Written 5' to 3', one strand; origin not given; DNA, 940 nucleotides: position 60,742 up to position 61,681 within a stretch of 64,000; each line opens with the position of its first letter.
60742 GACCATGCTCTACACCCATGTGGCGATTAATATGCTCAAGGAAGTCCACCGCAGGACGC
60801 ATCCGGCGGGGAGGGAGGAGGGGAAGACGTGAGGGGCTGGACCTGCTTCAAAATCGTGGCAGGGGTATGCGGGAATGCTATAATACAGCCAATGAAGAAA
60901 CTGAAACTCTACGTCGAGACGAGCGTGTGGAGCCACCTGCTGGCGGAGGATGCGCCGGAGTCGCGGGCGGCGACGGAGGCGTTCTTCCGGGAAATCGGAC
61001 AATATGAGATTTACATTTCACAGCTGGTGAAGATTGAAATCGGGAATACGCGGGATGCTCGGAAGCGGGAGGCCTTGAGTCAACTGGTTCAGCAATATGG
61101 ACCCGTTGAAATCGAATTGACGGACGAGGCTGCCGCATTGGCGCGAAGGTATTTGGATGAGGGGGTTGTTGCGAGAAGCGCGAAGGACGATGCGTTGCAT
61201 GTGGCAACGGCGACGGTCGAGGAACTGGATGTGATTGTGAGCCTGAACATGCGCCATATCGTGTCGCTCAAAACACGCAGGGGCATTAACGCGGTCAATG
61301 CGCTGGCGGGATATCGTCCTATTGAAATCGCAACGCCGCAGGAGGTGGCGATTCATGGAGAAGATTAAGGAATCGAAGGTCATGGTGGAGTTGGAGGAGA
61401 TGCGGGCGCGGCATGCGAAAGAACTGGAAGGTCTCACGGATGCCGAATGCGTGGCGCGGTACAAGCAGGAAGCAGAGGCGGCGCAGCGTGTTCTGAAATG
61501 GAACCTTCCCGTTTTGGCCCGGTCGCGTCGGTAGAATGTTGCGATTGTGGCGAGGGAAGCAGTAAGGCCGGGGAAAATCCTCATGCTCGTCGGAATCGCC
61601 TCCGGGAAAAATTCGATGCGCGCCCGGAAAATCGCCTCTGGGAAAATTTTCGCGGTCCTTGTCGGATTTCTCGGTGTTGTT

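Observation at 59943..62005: Small accessory islet: low-GC membrane protein, two 27-bp palindromes, a recombinase 3' remnant fused to the second palindrome, a PIN-like gene with a small partner, and an orphan YD-repeat fragment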

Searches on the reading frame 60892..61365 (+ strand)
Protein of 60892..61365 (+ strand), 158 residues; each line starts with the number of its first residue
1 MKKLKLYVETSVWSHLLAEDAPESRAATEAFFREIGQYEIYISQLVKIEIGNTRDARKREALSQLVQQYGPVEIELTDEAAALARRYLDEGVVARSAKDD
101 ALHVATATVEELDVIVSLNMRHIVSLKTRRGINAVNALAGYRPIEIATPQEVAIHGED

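Call 10: search_protein_families(library=pfam, proteins=[window:60892-61365:+], max_evalue=1)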
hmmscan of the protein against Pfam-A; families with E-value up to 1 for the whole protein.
window:60892-61365:+ (158 aa): 1 family
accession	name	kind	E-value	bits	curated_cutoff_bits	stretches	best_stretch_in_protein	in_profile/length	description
PF01850.27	PIN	-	1.4e-07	32.6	23.6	1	7-119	2-111/120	PIN domain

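Call 11: search_protein_families(library=ncbifam, proteins=[window:60892-61365:+], max_evalue=1)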
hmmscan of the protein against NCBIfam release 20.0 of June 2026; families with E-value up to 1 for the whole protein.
window:60892-61365:+ (158 aa): 1 family
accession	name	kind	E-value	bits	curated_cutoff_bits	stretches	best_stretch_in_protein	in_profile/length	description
NF047959.1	TA_toxin_VapC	equivalog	0.00013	22.1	80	1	8-100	3-96/125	type II toxin-antitoxin system VapC family toxin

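Call 12: find_encoding_contigs(protein=window:60892-61365:+, flank=10000, max_places=10)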
Protein window:60892-61365:+ (158 aa): no gene with exactly this product is on record in the collection.

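Call 28: find_homologous_proteins(query=window:60892-61365:+, max_evalue=0.00001)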
Query window:60892-61365:+ (158 aa): 11 proteins with E <= 0.00001 among 258 candidates.
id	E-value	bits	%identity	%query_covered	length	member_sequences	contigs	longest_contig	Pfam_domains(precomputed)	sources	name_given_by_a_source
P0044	1.3e-93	328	100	100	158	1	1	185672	PF01850.28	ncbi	ncbi:MAG: PIN domain-containing protein [Planctomycetota bacterium]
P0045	2.0e-55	205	66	100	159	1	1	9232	PF01850.28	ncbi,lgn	ncbi:MAG: PIN domain-containing protein [Planctomycetota bacterium]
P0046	1.3e-54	202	63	100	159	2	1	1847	PF01850.28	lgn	-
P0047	4.5e-45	171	57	98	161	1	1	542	PF01850.28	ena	-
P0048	1.8e-44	169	52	100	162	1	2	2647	PF01850.28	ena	-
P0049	2.8e-34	136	48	96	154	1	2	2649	-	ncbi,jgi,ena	-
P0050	4.7e-33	132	46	94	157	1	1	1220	-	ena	-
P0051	1.2e-30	124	42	100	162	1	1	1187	-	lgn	-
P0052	2.2e-29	120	42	100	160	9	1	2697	-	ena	-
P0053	1.1e-27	115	42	100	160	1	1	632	-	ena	-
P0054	4.5e-19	87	44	96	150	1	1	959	PF13470.13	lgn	-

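Call 29: find_encoding_contigs(protein=P0045, flank=6000, max_places=3)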
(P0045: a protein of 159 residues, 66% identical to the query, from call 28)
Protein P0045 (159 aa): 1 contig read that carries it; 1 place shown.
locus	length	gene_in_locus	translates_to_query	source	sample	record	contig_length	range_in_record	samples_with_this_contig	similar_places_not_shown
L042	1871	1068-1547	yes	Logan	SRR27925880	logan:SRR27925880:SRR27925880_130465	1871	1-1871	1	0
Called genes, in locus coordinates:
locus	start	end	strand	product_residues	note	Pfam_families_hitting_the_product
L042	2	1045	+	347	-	?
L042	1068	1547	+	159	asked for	PF01850:PIN (weak)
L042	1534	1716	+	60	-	-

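Call 30: find_encoding_contigs(protein=P0048, flank=3000, max_places=3)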
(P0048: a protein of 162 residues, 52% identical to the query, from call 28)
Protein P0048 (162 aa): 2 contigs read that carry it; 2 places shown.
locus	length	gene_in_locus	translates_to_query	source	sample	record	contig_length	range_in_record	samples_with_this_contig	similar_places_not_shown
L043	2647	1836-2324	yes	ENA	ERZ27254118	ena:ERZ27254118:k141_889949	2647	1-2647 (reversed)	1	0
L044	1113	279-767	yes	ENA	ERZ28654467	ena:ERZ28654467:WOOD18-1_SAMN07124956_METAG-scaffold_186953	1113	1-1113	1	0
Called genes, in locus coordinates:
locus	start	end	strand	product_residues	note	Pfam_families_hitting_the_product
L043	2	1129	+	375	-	?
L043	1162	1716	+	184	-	-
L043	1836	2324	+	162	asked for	PF01850:PIN (weak)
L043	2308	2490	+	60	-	-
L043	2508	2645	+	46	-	?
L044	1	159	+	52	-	?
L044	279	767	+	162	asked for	PF01850:PIN (weak)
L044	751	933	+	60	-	-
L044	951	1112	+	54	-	?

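Call 31: find_encoding_contigs(protein=P0049, flank=3000, max_places=3)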
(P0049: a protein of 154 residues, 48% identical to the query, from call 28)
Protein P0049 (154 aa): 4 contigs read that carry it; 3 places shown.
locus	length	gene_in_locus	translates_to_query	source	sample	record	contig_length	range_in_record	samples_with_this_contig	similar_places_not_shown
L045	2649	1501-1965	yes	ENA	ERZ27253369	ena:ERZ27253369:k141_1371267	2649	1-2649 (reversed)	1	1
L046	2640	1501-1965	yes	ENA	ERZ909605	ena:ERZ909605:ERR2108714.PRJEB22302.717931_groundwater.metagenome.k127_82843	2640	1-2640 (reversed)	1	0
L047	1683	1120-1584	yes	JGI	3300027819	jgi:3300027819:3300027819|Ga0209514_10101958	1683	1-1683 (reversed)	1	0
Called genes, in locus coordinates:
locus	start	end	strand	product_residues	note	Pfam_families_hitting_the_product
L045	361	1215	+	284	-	PF09234:DUF1963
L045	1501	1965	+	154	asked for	-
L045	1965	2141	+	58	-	-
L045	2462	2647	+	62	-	?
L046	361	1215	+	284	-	PF09234:DUF1963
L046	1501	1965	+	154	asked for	-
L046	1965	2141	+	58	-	-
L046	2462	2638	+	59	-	?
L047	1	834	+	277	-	?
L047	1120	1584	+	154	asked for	-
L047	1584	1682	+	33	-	?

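Call 32: search_protein_families(library=pfam, proteins=[L042:2-1042:+, L042:1534-1713:+, L043:2-1126:+, L043:1162-1713:+, L043:2308-2487:+, L043:2508-2645:+, L045:1965-2138:+, L045:2462-2647:+, L047:1-831:+, L044:951-1112:+], max_evalue=0.1)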
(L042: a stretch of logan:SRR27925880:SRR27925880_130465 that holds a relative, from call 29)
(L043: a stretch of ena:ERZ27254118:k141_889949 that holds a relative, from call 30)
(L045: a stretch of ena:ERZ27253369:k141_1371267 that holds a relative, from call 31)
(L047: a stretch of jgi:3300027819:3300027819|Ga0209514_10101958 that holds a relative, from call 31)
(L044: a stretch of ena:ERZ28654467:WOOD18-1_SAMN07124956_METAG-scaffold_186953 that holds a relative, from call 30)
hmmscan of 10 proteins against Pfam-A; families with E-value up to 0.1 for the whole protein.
L042:2-1042:+ (347 aa): 0 families

L042:1534-1713:+ (60 aa): 1 family
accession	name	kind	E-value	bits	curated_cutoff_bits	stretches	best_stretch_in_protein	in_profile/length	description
PF18024.7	HTH_50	-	0.061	13.5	27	0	46-60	32-46/50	Helix-turn-helix domain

L043:2-1126:+ (375 aa): 2 families
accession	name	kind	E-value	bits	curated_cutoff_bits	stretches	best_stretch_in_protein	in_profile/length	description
PF13282.11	DUF4070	-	2.1e-35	122.3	22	1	200-338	1-141/144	Domain of unknown function (DUF4070)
PF04055.27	Radical_SAM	-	2.6e-15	57.4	29.5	1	13-180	2-165/166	Radical SAM superfamily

L043:1162-1713:+ (184 aa): 0 families

L043:2308-2487:+ (60 aa): 1 family
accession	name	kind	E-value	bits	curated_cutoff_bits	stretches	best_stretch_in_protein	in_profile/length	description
PF16365.12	EutK_C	-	0.032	14.7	27.5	1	14-47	2-35/52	Ethanolamine utilization protein EutK C-terminus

L043:2508-2645:+ (46 aa): 0 families

L045:1965-2138:+ (58 aa): 0 families

L045:2462-2647:+ (62 aa): 1 family
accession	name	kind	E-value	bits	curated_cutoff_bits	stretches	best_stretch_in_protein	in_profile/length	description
PF02667.20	SCFA_trans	-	5.3e-09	36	27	1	1-55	1-55/453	Short chain fatty acid transporter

L047:1-831:+ (277 aa): 1 family
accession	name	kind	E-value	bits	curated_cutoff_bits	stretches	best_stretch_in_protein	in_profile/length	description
PF09234.15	DUF1963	-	6.9e-54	183.9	23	1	38-276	1-216/216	Domain of unknown function (DUF1963)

L044:951-1112:+ (54 aa): 0 families

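Call 64: search_protein_families(library=padloc, proteins=[window:60892-61365:+], max_evalue=0.1)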
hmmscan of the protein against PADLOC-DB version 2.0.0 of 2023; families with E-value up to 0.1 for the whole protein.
window:60892-61365:+ (158 aa): 0 families

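Call 65: search_protein_families(library=phrogs, proteins=[window:60892-61365:+], max_evalue=0.1)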
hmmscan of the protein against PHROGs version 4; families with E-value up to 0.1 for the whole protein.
window:60892-61365:+ (158 aa): 2 families
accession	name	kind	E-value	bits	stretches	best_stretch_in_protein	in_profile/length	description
phrog_2964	-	unknown function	0.042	15.4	1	69-118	9-57/82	-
phrog_7186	-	unknown function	0.088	14.1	0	102-154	56-105/127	-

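Call 74: search_solved_structures(query=A3, max_evalue=1, show_alignments=1)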
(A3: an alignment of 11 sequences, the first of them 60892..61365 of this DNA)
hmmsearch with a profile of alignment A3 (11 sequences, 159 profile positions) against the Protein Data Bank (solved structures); distinct sequences matched with E-value up to 1: 2.
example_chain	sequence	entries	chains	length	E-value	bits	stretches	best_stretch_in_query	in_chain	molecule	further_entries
6ci2_A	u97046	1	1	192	0.9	12.5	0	98-143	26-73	formyltransferase PseJ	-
5x4h_A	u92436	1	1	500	0.96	12.4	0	26-80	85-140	Uncharacterized protein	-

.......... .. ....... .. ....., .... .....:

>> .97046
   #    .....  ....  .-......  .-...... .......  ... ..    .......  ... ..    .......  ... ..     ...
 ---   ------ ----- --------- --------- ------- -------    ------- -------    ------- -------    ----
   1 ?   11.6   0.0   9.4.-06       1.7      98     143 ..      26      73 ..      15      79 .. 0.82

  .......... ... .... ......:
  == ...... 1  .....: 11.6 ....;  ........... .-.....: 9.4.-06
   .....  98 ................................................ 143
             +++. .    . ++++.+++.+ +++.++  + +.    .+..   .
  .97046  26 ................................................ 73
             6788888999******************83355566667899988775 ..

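Call 81: predict_structure(alignment_id=A3)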
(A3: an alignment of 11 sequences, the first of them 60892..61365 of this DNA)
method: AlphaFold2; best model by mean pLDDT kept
length: 158 residues; sequences in the alignment: 11
mean_pLDDT: 91.9   pTM: 0.87
mean pLDDT of the five models: 91.9, 90.4, 90.3, 89.8, 88.2
residues with pLDDT >= 90: 124; 70-90: 28; 50-70: 3; < 50: 3
segments of 3 or more residues with pLDDT < 50: 156-158
pLDDT, mean of each block of 10 residues (from residue 1): 89 92 89 90 96 96 96 97 98 94 98 92 85 97 94 63
secondary structure, 60 per line:
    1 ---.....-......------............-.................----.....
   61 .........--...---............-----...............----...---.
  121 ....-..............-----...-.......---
elements in order: E4-8 H10-15 H22-33 E38-43 H44-51 H56-69 E72-74 H78-89 H95-109 E114-116 H120-124 H126-139 E145-147 H149-155

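Call 83: fold_search(model_id=the predicted structure, library=pdb)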
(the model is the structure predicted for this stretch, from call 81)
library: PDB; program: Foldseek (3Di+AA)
matches with E <= 10: 1380; with E <= 0.001: 21
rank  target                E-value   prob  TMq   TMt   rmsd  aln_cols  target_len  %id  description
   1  8wmm_G                8.3e-06  1.00  0.58  0.67   4.0       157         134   13  Structure of CbCas9-PcrIIC1 complex bound to 28-bp DNA substrate (20-nt complementary) (released 2024-06-05)
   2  6a7v_C                1.8e-05  1.00  0.65  0.72   3.1       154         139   16  Crystal structure of Mycobacterium tuberculosis VapBC11 toxin-antitoxin complex (released 2018-10-10)
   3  6a7v_G                2.5e-05  1.00  0.64  0.72   3.1       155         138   16  Crystal structure of Mycobacterium tuberculosis VapBC11 toxin-antitoxin complex (released 2018-10-10)
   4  4chg_A                4.8e-05  1.00  0.54  0.61   4.3       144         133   21  Crystal structure of VapBC15 complex from Mycobacterium tuberculosis (released 2014-11-12)
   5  3zvk_B                6.5e-05  1.00  0.56  0.65   4.8       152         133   10  Crystal structure of VapBC2 from Rickettsia felis bound to a DNA fragment from their promoter (released 2011-12-14)
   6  6a7v_A                7.3e-05  1.00  0.62  0.71   3.1       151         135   16  Crystal structure of Mycobacterium tuberculosis VapBC11 toxin-antitoxin complex (released 2018-10-10)
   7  5wzf_B                1.0e-04  1.00  0.56  0.67   5.0       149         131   11  Crystal structure of Mycobacterium tuberculosis VapC20 (Rv2549c), Sarcin-Ricin loop cleaving toxin (released 2017-10-25)
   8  5ecw_A                1.3e-04  1.00  0.58  0.68   4.6       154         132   14  Structure of the Shigella flexneri VapC mutant D7A (released 2016-02-17)
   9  3h87_A                1.3e-04  1.00  0.52  0.58   4.9       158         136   16  Rv0301 Rv0300 Toxin Antitoxin Complex from Mycobacterium tuberculosis (released 2009-05-05)
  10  3zvk_C                1.7e-04  1.00  0.56  0.65   4.8       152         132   10  Crystal structure of VapBC2 from Rickettsia felis bound to a DNA fragment from their promoter (released 2011-12-14)
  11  5wz4_A                2.0e-04  1.00  0.56  0.67   5.0       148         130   11  Crystal structure of Mycobacterium tuberculosis VapC20 (Rv2549c), Sarcin-Ricin loop cleaving toxin (released 2017-10-25)
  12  5k8j_B                2.4e-04  1.00  0.58  0.70   3.4       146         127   18  Structure of Caulobacter crescentus VapBC1 (apo form) (released 2016-12-28)
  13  3zvk_A                2.6e-04  1.00  0.56  0.64   4.5       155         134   10  Crystal structure of VapBC2 from Rickettsia felis bound to a DNA fragment from their promoter (released 2011-12-14)
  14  3h87_B                2.7e-04  1.00  0.57  0.64   4.5       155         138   17  Rv0301 Rv0300 Toxin Antitoxin Complex from Mycobacterium tuberculosis (released 2009-05-05)
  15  5x3t_B                2.9e-04  1.00  0.61  0.69   3.6       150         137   16  VapBC from Mycobacterium tuberculosis (released 2017-06-07)
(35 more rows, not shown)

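Call 84: find_related_loci(query=A3, collection=viral_contigs, flank=6000)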
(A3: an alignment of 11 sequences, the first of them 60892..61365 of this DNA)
Query A3 (158 aa) in viral_contigs; peptide patterns used: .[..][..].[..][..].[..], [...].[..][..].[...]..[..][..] (x = any residue, [..] = any of these).
218 stretches matched a pattern; 11 encode a relative of the query (tblastn E <= 1e-3); 11 distinct loci.
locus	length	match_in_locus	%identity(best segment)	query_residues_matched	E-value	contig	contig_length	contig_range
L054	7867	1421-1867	39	5-152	1e-27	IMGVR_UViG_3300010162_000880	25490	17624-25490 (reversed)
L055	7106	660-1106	37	2-149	4e-25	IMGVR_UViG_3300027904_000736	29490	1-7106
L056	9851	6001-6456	34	1-150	2e-22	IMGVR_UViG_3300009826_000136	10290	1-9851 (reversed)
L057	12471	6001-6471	34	1-152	1e-19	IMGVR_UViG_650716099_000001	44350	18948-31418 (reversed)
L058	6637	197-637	32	3-152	2e-19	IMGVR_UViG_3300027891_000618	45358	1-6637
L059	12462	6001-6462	31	1-158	6e-19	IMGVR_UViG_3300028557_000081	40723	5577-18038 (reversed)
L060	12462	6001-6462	31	1-158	6e-19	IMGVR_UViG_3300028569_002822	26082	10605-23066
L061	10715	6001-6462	31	1-158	6e-19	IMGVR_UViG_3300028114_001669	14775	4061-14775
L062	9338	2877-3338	28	1-152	1e-13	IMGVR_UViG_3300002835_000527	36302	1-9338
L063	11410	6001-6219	38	83-155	5e-13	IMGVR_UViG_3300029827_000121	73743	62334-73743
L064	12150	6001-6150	52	103-152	4e-10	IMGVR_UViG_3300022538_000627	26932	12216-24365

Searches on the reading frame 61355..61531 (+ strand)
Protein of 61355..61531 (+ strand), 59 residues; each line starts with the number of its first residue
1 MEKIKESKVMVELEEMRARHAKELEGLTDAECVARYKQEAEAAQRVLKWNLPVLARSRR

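Call 10: search_protein_families(library=pfam, proteins=[window:61355-61531:+], max_evalue=1)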
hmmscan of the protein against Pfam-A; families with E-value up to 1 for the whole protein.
window:61355-61531:+ (59 aa): 0 families

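Call 11: search_protein_families(library=ncbifam, proteins=[window:61355-61531:+], max_evalue=1)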
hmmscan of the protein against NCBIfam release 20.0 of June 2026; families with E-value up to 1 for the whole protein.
window:61355-61531:+ (59 aa): 0 families

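Call 64: search_protein_families(library=padloc, proteins=[window:61355-61531:+], max_evalue=0.1)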
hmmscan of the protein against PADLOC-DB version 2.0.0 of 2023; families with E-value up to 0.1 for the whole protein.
window:61355-61531:+ (59 aa): 0 families

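Call 65: search_protein_families(library=phrogs, proteins=[window:61355-61531:+], max_evalue=0.1)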
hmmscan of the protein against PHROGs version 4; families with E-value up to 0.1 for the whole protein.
window:61355-61531:+ (59 aa): 0 families

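Call 75: search_solved_structures(query=A2, max_evalue=10)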
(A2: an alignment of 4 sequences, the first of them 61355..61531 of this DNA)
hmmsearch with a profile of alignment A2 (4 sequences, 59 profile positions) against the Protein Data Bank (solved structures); distinct sequences matched with E-value up to 10: 5.
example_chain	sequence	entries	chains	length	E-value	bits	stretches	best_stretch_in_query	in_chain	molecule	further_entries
5v7q_Y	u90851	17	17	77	0.18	15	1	23-41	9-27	50S ribosomal protein L29 | Large ribosomal subunit protein uL29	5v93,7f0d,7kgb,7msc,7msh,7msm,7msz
2lhj_A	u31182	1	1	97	0.23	14.7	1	22-46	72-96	High mobility group protein homolog NHP1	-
7xw9_A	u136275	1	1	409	0.47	13.7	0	34-51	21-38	Guanine nucleotide-binding protein G(q) subunit alpha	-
9uan_B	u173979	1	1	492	1.9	11.8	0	34-50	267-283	miniGq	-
4wum_A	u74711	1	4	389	3.1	11.1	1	9-28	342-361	Chalcone synthase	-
